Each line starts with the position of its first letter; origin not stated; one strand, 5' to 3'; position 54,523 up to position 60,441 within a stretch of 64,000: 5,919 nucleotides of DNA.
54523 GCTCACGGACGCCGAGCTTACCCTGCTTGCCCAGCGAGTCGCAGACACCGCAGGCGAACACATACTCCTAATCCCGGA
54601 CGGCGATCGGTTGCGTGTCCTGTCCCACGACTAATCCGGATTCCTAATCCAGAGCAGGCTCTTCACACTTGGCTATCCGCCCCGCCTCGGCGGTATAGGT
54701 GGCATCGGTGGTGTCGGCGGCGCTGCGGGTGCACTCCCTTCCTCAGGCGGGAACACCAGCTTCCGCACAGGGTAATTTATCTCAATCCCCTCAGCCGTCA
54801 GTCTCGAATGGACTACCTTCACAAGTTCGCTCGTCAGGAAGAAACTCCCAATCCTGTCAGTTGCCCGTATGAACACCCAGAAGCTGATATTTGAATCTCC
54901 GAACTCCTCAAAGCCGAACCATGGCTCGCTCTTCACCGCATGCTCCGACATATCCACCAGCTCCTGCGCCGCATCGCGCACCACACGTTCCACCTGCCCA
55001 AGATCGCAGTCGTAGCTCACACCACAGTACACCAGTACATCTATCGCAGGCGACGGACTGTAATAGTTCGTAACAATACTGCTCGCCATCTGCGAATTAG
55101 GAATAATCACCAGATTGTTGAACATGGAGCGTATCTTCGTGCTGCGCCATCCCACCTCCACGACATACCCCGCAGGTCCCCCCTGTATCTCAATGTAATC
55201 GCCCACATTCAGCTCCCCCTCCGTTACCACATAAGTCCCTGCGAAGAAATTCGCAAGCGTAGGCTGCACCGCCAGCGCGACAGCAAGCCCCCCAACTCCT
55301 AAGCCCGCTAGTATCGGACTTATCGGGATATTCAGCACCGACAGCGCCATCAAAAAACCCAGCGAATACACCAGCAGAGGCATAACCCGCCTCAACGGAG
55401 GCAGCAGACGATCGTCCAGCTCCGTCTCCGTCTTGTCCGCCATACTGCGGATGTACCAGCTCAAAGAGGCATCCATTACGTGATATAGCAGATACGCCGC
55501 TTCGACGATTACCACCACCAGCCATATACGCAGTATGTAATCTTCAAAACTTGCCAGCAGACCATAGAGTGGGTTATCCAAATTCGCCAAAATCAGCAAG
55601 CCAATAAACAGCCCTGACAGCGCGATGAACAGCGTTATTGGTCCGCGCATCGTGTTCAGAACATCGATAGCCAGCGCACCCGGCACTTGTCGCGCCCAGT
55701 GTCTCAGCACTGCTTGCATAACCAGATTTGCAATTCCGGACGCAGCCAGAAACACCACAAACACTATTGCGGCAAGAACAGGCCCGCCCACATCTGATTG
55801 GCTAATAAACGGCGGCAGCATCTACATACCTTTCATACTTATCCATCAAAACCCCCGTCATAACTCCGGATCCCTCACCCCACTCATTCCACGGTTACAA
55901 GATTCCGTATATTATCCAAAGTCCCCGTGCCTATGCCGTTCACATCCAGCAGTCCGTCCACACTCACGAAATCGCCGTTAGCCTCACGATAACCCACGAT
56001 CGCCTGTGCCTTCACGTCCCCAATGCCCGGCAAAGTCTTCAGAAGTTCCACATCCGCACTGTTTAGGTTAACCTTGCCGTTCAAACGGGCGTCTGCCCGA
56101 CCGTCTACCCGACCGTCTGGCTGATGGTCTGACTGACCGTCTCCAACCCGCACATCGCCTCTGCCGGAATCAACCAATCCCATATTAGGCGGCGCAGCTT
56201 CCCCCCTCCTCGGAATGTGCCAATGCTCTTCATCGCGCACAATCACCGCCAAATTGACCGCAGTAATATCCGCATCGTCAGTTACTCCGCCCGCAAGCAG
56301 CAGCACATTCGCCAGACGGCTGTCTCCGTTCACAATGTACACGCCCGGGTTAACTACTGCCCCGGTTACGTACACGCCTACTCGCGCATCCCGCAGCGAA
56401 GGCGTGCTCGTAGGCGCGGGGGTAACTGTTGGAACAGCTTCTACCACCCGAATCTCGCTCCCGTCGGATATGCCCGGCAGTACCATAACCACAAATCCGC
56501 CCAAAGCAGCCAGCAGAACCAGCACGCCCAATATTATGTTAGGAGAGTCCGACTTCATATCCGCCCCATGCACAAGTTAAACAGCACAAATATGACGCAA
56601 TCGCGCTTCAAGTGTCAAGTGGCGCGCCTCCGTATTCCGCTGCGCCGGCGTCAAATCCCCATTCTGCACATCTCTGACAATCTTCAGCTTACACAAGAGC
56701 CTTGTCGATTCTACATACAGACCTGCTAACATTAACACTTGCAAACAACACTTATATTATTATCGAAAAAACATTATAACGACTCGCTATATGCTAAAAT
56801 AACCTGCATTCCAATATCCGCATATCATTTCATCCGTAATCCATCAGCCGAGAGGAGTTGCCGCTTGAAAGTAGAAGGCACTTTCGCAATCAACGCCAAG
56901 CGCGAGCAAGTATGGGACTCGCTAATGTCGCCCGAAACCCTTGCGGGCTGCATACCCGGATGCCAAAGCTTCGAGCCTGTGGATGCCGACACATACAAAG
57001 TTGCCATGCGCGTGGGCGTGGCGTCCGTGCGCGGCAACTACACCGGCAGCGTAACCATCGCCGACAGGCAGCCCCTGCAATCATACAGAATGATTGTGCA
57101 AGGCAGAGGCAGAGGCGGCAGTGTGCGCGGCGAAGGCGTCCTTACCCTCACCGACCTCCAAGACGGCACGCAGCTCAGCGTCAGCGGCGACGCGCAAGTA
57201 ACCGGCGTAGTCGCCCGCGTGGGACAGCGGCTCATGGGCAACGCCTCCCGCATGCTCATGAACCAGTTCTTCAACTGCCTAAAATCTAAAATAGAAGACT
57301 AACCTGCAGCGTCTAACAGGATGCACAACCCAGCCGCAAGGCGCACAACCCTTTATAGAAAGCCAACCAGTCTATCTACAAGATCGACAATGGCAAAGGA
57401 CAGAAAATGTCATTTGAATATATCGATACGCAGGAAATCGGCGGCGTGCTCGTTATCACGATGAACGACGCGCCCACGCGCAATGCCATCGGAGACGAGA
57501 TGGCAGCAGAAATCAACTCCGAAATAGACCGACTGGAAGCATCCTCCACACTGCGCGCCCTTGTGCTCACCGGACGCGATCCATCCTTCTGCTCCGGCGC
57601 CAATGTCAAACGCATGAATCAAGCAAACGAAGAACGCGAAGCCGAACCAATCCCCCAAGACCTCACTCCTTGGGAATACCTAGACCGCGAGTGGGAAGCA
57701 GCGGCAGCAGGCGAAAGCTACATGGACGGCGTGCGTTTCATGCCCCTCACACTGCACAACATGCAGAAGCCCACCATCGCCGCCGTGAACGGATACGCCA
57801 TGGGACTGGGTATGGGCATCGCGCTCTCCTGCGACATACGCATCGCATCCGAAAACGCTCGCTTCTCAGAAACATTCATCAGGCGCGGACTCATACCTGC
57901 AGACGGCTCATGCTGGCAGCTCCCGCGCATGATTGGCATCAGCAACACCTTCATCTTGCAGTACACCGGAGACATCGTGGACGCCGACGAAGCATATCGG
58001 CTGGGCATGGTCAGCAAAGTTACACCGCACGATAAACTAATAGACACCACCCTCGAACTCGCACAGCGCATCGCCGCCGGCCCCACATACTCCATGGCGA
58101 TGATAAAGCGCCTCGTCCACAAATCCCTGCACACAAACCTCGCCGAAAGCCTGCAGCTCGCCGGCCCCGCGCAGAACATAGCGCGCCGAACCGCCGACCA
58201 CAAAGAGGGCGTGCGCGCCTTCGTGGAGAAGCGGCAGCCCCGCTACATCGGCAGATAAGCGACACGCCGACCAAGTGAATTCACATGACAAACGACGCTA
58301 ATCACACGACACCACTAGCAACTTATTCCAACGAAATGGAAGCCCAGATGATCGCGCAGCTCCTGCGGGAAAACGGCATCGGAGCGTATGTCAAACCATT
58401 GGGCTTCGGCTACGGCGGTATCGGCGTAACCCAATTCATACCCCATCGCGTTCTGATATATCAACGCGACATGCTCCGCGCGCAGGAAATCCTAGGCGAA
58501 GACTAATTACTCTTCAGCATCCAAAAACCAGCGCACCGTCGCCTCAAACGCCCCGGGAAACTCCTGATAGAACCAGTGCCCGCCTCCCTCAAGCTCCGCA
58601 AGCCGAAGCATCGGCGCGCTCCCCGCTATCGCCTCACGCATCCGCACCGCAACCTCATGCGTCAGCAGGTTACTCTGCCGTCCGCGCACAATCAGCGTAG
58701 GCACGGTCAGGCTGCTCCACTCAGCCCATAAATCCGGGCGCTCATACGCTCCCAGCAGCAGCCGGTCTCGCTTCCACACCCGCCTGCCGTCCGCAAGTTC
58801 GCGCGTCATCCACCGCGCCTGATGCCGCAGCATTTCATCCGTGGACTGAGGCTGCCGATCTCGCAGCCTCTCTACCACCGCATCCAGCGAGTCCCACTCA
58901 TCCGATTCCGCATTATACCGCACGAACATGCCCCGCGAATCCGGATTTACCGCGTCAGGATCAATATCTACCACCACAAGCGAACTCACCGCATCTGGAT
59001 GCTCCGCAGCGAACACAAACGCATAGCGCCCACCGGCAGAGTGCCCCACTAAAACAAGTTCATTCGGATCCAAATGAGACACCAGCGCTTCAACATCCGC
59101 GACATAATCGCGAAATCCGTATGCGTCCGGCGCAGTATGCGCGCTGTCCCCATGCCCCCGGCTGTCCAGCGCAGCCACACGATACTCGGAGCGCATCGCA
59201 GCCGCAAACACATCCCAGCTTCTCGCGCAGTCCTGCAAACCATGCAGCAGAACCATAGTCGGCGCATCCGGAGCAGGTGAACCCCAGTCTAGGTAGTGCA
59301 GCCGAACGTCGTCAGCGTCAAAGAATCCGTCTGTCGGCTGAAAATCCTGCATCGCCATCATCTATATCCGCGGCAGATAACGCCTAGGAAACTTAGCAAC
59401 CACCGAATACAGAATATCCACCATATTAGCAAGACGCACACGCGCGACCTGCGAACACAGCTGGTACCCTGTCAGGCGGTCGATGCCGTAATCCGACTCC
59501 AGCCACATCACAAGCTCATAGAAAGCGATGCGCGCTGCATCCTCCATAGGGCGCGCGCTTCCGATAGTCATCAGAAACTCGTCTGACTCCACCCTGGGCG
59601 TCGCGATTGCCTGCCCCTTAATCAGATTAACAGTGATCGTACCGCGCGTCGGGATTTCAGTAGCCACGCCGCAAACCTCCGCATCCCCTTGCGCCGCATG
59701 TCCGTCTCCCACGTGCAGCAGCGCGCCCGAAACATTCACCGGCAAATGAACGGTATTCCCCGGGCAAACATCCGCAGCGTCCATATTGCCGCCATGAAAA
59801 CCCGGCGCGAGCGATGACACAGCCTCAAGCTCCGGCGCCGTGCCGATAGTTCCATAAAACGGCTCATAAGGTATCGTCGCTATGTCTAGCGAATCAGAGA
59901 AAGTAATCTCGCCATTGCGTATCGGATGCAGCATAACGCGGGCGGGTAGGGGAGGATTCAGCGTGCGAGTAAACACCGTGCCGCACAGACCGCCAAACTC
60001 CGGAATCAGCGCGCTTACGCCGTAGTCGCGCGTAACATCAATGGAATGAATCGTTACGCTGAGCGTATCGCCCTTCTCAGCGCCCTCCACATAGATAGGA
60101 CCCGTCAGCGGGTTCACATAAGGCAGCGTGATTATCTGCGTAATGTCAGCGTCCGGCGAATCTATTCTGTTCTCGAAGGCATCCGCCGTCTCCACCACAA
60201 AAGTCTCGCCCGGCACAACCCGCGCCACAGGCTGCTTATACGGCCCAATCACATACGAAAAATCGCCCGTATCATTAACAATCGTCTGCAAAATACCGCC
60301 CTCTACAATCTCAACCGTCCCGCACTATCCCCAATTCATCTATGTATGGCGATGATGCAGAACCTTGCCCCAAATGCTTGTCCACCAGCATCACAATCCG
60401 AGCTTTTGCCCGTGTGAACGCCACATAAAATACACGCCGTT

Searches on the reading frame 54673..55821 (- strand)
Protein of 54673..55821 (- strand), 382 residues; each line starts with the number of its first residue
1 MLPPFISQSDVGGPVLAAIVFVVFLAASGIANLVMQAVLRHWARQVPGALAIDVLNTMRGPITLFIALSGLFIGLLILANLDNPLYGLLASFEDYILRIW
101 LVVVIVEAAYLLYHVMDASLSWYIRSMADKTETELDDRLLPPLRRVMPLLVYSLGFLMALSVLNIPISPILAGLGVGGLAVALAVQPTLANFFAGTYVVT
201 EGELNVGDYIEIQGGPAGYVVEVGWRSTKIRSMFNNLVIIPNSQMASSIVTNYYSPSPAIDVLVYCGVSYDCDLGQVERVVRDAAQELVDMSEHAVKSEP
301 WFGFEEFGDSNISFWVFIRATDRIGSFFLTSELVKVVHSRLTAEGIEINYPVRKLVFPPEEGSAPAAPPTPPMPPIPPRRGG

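Call 32: search_protein_families(library=pfam, proteins=[window:54673-55821:-], max_evalue=0.00001)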
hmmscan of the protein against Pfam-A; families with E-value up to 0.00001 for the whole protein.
window:54673-55821:- (382 aa): 2 families
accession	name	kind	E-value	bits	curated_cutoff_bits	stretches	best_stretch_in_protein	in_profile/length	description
PF00924.24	MS_channel_2nd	-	5.1e-17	62.2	20.2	1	189-253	3-66/68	Mechanosensitive ion channel, beta-domain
PF21088.3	MS_channel_1st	-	9.7e-08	32.3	23.1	1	150-186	6-42/42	Mechanosensitive ion channel, transmembrane helices 2/3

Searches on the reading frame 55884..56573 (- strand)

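Call 90: search_protein_families(library=pfam, proteins=[window:55884-56573:-], max_evalue=0.00001)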
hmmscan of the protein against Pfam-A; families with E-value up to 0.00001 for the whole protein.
window:55884-56573:- (229 aa): 3 families
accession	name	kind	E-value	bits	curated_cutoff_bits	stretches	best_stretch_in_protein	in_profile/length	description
PF12836.13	HHH_3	-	4.4e-19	68.8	27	1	167-226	5-64/65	Helix-hairpin-helix motif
PF10531.15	SLBB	-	2.1e-10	40.7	27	1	67-114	2-48/55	SLBB domain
PF00633.29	HHH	-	1.7e-08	34.3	24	0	169-195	4-30/30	Helix-hairpin-helix motif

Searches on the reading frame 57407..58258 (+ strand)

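Call 90: search_protein_families(library=pfam, proteins=[window:57407-58258:+], max_evalue=0.00001)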
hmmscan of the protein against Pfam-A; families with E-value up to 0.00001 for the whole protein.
window:57407-58258:+ (283 aa): 2 families
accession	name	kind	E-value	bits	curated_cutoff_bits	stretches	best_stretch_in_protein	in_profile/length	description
PF00378.25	ECH_1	-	5.1e-53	180.4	27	2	115-281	83-249/251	Enoyl-CoA hydratase/isomerase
PF16113.10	ECH_2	-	1.6e-28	100.6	27.2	1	15-219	2-185/335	Enoyl-CoA hydratase/isomerase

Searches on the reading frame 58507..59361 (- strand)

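Call 90: search_protein_families(library=pfam, proteins=[window:58507-59361:-], max_evalue=0.00001)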
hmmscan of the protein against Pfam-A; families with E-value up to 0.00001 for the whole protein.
window:58507-59361:- (284 aa): 4 families
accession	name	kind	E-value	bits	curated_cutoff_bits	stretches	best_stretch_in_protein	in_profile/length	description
PF00561.26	Abhydrolase_1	-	6.7e-27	95.1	25.8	1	34-266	1-242/245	alpha/beta hydrolase fold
PF12697.13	Abhydrolase_6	-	4e-21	77.1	26.3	1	36-273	1-215/217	Alpha/beta hydrolase family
PF12146.15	Hydrolase_4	-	2.7e-17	63.3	27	1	35-130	6-106/239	Serine aminopeptidase, S33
PF03096.20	Ndr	-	8.5e-06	25.1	23.3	0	65-245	61-243/283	Ndr family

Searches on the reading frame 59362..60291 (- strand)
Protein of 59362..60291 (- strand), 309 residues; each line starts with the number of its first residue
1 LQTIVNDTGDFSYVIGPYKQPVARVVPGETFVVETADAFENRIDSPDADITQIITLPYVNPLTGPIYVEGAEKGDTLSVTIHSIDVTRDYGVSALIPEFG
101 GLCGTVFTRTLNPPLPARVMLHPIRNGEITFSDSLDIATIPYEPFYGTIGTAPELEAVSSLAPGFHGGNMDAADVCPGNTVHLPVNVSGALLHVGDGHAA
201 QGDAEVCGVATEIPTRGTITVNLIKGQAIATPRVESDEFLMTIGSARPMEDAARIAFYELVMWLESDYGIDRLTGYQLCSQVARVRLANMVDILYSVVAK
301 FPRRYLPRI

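Call 90: search_protein_families(library=pfam, proteins=[window:59362-60291:-], max_evalue=0.00001)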
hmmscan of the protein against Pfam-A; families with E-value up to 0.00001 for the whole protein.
window:59362-60291:- (309 aa): 1 family
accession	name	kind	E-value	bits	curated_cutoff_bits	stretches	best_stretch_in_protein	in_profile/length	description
PF03069.20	FmdA_AmdA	-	1.8e-33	116.5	27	2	159-293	202-357/373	Acetamidase/Formamidase family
